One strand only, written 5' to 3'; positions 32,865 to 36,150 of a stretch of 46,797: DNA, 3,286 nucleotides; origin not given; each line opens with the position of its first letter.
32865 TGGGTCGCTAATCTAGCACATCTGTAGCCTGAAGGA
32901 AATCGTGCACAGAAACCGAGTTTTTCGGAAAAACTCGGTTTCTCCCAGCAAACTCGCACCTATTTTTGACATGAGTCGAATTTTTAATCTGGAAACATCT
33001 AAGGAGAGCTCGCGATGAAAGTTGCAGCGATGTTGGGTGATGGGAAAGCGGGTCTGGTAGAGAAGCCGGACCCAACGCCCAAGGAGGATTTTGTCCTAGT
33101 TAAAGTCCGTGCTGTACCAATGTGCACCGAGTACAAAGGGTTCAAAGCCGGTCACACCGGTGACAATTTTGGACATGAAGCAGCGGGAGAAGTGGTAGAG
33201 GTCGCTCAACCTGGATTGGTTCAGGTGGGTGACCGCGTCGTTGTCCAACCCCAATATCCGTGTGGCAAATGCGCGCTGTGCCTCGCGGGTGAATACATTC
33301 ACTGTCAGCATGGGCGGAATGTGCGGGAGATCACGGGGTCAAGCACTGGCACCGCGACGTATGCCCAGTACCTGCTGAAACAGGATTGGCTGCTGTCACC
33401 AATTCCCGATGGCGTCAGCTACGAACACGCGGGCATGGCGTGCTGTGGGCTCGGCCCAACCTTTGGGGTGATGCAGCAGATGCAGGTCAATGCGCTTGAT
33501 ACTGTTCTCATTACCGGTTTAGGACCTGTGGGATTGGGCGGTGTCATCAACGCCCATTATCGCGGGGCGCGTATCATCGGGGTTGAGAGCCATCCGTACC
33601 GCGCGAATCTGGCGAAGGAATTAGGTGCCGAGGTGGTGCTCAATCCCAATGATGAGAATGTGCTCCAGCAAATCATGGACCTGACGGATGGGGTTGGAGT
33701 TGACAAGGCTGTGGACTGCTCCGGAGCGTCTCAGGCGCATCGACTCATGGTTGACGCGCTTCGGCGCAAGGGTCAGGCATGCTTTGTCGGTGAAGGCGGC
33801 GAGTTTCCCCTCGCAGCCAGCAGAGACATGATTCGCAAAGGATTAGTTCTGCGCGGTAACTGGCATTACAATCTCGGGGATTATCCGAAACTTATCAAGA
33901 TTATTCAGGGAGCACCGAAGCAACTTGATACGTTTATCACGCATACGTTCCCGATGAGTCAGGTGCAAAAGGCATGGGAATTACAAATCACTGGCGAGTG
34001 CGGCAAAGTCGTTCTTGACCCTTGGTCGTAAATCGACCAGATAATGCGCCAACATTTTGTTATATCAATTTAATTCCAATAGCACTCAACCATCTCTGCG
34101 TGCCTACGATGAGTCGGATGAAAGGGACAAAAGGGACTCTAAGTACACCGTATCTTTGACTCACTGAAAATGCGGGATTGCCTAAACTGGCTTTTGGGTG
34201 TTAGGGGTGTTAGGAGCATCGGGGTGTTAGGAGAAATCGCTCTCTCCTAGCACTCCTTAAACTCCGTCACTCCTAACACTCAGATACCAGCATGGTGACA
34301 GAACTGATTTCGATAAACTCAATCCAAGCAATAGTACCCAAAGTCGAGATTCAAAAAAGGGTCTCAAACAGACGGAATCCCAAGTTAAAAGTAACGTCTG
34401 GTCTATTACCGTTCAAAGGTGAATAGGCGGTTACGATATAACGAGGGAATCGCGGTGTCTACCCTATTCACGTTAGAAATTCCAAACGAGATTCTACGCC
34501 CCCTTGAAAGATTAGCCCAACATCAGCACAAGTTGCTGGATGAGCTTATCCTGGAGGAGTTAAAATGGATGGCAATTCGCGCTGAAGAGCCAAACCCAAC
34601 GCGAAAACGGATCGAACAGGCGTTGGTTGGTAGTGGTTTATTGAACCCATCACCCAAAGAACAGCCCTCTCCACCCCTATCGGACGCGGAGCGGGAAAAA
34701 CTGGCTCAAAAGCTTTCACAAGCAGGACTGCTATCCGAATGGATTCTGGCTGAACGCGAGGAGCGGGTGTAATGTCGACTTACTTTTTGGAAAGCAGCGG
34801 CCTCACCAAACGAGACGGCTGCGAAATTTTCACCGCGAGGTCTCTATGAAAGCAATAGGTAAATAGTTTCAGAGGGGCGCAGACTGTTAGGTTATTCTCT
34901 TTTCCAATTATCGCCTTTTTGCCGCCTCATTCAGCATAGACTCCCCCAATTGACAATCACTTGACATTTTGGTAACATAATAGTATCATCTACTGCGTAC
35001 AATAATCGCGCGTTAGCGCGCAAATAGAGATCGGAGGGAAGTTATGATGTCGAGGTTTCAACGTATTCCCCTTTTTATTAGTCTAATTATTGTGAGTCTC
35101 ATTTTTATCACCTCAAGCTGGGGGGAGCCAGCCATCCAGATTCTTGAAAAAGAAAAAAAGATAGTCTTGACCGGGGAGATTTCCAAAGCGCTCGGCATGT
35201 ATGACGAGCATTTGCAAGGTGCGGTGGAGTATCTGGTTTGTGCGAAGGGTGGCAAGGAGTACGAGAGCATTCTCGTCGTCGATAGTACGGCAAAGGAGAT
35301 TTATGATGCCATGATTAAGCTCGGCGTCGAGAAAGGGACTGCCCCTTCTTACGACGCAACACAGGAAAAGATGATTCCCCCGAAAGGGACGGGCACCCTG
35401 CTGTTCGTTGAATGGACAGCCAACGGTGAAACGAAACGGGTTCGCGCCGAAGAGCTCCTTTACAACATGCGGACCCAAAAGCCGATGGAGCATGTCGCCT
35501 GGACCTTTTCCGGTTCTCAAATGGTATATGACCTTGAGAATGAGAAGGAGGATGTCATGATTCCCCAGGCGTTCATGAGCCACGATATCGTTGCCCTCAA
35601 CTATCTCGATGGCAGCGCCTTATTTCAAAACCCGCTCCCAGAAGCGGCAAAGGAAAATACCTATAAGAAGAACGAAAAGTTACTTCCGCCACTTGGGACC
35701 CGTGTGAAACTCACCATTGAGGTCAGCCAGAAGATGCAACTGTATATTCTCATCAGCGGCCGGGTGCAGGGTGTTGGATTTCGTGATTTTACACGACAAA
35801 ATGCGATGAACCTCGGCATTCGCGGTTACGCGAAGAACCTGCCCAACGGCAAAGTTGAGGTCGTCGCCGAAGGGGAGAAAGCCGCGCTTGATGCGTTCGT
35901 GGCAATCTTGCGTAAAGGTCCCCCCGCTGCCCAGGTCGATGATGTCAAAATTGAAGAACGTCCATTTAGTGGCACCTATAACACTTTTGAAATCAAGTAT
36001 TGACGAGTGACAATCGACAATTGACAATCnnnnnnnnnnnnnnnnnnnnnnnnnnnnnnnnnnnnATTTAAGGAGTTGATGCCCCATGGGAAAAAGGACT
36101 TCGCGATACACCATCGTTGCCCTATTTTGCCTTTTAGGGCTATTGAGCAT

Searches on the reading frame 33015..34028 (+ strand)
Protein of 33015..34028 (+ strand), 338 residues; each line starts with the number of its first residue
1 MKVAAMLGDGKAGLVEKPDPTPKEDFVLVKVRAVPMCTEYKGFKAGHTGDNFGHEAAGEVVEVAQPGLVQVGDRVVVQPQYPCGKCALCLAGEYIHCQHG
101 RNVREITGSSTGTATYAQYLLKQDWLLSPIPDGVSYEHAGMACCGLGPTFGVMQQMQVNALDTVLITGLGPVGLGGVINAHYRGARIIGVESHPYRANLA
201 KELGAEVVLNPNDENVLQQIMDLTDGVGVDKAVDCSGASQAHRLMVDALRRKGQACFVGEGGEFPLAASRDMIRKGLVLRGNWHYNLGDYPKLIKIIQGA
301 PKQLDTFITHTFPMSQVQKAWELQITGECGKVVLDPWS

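Call 76: search_protein_families(library=padloc, proteins=[window:33015-34028:+], max_evalue=0.00001)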
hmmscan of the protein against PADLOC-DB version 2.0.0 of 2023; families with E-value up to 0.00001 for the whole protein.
window:33015-34028:+ (338 aa): 0 families

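Call 77: search_protein_families(library=pfam, proteins=[window:33015-34028:+], max_evalue=0.00001)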
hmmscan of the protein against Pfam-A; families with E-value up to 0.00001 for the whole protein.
window:33015-34028:+ (338 aa): 4 families
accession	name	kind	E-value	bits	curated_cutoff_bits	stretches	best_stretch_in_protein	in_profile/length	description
PF00107.32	ADH_zinc_N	-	8.8e-24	84.3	31.8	1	171-297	1-127/129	Zinc-binding dehydrogenase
PF08240.17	ADH_N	-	6.2e-15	55.8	23.5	1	25-132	3-104/104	Alcohol dehydrogenase GroES-like domain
PF16912.11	Glu_dehyd_C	-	3.2e-07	30.5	34.9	1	162-324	32-201/211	Glucose dehydrogenase C-terminus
PF13602.12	ADH_zinc_N_2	-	2.6e-06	28.8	27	1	203-334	1-134/134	Zinc-binding dehydrogenase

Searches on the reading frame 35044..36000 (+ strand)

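Call 76: search_protein_families(library=padloc, proteins=[window:35044-36000:+], max_evalue=0.00001)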
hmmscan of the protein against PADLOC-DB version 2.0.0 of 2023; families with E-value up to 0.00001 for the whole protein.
window:35044-36000:+ (319 aa): 0 families

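Call 77: search_protein_families(library=pfam, proteins=[window:35044-36000:+], max_evalue=0.00001)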
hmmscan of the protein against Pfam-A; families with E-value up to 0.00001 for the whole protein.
window:35044-36000:+ (319 aa): 1 family
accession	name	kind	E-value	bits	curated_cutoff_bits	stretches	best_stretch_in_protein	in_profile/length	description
PF00708.24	Acylphosphatase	-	2.7e-27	95.3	22.5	1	234-317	2-85/85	Acylphosphatase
